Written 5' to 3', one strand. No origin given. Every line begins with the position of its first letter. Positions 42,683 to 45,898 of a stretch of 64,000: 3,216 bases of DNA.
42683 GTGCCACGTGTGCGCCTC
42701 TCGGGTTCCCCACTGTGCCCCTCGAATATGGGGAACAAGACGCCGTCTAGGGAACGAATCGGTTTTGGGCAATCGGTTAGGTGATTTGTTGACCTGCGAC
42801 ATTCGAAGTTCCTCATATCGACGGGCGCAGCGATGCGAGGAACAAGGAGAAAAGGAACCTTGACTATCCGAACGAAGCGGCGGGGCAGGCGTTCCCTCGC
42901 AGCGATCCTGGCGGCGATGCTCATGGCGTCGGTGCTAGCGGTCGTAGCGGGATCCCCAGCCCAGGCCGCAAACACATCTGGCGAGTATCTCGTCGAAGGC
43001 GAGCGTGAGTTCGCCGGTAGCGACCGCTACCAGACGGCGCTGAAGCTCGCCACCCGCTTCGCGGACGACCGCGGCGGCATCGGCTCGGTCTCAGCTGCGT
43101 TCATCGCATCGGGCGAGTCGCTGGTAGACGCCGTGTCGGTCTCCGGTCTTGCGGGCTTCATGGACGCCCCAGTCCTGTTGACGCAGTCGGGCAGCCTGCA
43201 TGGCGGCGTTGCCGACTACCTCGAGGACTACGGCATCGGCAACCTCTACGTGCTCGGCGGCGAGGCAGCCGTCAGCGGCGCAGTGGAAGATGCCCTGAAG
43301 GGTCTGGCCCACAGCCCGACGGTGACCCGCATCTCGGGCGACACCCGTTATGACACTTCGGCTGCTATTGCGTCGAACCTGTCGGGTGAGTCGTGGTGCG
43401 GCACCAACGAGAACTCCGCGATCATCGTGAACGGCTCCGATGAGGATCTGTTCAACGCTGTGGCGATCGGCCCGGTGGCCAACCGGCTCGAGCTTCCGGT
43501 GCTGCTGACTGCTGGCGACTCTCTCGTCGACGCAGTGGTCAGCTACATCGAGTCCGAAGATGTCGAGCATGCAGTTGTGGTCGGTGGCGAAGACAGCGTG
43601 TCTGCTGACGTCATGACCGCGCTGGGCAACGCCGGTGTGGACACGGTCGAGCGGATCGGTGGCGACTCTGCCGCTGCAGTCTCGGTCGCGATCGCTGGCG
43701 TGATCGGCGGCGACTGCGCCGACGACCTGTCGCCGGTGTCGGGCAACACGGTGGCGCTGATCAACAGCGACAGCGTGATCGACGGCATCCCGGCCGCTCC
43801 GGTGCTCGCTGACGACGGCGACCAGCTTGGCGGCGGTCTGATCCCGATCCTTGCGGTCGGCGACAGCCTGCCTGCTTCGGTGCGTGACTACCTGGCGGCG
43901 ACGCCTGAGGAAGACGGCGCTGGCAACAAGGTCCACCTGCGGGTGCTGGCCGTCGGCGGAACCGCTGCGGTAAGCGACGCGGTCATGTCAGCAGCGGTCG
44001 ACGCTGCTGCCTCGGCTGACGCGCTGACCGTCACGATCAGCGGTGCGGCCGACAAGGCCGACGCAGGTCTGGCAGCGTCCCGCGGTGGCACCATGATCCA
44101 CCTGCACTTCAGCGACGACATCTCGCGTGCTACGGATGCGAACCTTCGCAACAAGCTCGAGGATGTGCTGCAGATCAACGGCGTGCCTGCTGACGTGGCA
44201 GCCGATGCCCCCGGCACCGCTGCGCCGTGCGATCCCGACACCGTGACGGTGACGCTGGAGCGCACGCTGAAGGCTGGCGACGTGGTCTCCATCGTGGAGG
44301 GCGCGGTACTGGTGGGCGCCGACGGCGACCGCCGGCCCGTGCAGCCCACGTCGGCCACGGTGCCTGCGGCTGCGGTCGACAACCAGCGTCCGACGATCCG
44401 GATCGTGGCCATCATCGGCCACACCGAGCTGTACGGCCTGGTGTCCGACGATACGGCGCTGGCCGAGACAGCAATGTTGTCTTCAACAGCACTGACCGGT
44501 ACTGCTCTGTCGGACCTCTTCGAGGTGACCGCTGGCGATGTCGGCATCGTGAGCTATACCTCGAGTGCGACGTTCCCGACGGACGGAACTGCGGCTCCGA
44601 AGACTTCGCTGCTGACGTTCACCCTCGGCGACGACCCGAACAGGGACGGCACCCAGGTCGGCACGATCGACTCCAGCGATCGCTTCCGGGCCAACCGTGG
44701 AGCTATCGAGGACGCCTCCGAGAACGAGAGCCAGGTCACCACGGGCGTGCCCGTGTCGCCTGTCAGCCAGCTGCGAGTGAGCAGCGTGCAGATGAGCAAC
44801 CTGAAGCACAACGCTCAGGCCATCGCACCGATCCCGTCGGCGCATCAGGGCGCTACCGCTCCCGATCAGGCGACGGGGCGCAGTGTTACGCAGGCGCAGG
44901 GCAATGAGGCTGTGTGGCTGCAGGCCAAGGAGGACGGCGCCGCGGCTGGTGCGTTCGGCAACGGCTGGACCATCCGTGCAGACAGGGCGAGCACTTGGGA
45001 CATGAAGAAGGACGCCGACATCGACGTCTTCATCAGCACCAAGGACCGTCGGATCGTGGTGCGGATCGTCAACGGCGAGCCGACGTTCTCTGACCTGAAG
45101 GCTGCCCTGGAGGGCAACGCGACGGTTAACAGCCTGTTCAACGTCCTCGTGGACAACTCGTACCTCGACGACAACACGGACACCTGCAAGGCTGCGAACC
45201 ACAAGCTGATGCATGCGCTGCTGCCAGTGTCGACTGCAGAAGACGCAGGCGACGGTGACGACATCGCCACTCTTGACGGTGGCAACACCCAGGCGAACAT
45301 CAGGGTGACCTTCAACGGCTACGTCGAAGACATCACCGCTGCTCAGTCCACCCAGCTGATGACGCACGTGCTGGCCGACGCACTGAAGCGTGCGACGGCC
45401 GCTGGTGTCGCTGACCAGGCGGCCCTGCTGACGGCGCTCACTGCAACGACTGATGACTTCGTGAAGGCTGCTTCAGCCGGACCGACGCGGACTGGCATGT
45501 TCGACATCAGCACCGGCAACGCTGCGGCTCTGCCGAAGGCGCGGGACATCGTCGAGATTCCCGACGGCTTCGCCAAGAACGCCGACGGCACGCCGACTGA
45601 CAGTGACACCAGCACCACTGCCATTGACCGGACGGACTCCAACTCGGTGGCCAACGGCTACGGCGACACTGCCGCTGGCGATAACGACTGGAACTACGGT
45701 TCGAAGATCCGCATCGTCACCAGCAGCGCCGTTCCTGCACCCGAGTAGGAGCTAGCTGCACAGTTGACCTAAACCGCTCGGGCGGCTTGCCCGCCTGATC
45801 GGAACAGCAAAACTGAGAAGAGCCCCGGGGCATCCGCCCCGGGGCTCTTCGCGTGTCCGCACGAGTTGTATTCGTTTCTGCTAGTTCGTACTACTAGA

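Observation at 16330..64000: Cassette-like family of six large CWB2 surface (S-layer-type) genes: conserved flanks and termini, variable cores, both orientations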

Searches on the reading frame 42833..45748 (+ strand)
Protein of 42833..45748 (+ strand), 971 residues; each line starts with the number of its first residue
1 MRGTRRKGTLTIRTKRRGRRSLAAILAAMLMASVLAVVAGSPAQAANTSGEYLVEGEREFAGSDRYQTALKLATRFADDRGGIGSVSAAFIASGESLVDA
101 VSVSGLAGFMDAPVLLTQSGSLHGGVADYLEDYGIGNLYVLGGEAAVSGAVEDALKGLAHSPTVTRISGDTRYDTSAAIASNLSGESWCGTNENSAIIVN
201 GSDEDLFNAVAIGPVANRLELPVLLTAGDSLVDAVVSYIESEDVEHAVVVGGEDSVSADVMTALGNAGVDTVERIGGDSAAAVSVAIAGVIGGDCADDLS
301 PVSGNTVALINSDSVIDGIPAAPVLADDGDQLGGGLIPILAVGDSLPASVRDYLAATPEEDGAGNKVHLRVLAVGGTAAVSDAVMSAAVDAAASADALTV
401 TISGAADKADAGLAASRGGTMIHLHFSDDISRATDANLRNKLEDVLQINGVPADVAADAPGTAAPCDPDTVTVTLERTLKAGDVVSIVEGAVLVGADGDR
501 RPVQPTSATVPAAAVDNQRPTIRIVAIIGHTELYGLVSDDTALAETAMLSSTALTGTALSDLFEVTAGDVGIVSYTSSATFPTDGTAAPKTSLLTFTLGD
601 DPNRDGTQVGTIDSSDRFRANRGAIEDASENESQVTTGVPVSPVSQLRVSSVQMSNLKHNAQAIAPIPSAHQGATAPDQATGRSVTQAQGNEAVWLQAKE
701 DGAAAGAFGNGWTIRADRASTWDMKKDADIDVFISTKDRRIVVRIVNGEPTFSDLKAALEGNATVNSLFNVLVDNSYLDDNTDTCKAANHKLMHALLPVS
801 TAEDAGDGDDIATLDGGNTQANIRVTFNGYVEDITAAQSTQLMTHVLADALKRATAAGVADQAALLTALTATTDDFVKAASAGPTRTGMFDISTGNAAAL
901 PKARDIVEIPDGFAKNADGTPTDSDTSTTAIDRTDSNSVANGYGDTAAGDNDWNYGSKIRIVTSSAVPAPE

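Call 4: search_protein_families(library=pfam, proteins=[window:42833-45748:+], max_evalue=0.01)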
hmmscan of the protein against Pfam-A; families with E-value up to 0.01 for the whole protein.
window:42833-45748:+ (971 aa): 1 family
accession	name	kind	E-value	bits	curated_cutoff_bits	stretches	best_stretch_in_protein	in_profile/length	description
PF04122.17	CW_binding_2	-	2.4e-27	95.7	24.9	2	61-152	3-73/73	Cell wall binding domain 2 (CWB2)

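Call 41: find_encoding_contigs(protein=window:42860-45748:+, flank=10000, max_places=10)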
Protein window:42860-45748:+ (962 aa): no gene with exactly this product is on record in the collection.
